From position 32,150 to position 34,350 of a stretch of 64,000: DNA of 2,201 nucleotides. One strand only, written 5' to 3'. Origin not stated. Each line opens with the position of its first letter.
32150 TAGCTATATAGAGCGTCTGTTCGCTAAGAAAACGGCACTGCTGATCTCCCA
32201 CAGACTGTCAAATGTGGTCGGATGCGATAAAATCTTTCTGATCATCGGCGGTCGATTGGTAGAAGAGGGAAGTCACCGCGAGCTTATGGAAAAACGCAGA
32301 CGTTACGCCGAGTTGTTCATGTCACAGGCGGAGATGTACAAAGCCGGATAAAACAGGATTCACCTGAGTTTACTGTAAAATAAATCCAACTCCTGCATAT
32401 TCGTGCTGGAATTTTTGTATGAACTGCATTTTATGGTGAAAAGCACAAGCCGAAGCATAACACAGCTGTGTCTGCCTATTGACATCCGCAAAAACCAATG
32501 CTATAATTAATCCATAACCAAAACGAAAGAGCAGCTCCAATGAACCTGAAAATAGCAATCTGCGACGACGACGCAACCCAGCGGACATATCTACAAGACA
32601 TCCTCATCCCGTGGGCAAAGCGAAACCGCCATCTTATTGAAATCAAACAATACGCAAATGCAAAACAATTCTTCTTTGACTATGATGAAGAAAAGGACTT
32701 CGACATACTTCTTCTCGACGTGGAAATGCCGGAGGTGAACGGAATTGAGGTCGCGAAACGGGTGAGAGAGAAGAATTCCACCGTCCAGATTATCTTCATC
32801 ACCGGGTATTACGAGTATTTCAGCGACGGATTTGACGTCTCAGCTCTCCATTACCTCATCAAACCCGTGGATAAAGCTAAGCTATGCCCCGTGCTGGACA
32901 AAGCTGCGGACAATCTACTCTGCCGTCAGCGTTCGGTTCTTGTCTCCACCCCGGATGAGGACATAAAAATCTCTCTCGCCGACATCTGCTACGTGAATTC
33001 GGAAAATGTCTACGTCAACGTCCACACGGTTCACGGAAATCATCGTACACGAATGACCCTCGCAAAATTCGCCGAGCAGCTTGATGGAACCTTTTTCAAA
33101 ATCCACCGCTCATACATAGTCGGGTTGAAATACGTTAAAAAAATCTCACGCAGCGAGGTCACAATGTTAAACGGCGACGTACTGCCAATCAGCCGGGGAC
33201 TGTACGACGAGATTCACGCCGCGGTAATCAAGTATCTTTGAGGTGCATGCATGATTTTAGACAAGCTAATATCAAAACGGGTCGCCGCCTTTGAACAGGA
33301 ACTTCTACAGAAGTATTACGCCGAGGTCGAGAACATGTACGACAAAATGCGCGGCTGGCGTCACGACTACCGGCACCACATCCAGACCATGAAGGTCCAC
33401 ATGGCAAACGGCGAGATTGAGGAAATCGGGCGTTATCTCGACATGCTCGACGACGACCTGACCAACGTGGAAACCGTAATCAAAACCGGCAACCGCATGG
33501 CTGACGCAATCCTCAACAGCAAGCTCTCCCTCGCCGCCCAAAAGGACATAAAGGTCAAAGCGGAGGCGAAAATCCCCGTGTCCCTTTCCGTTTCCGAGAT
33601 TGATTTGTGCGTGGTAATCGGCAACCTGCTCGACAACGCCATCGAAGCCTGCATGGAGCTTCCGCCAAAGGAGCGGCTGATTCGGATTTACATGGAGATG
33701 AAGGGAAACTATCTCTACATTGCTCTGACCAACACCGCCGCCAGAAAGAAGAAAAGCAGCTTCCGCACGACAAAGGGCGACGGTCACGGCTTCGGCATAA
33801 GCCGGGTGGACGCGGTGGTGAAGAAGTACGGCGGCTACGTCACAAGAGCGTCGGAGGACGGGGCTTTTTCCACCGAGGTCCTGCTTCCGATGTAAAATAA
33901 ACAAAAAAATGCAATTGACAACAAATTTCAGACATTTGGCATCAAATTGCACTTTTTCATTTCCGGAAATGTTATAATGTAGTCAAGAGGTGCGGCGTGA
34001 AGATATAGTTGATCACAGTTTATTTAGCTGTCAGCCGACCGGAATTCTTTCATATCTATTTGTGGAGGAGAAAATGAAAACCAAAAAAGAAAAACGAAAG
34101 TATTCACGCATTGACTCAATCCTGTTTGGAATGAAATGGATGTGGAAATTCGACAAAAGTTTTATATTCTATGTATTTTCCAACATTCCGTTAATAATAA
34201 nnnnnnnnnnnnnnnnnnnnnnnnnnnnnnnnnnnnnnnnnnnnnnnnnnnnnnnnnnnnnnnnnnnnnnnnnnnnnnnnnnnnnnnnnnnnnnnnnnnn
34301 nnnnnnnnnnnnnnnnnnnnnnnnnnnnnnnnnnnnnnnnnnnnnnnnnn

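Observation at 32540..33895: HPK10 (AgrC-like) histidine kinase reduced to DHp plus CA domains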

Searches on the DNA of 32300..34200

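Call 69: search_rna_families(source=window, start=32300, end=34200, threshold=evalue, max_evalue=1)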
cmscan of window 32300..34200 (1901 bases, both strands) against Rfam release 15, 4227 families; matches with E-value up to 1: 1.
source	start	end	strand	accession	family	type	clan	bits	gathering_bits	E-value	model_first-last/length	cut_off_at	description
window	32818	32866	-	RF01120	sR33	Gene; snRNA; snoRNA; CD-box;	-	21.1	37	0.18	1-55/55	no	Small nucleolar RNA sR33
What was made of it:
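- Tried and rejected: The only Rfam hit is a chance snoRNA match inside the RR gene (call 69).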
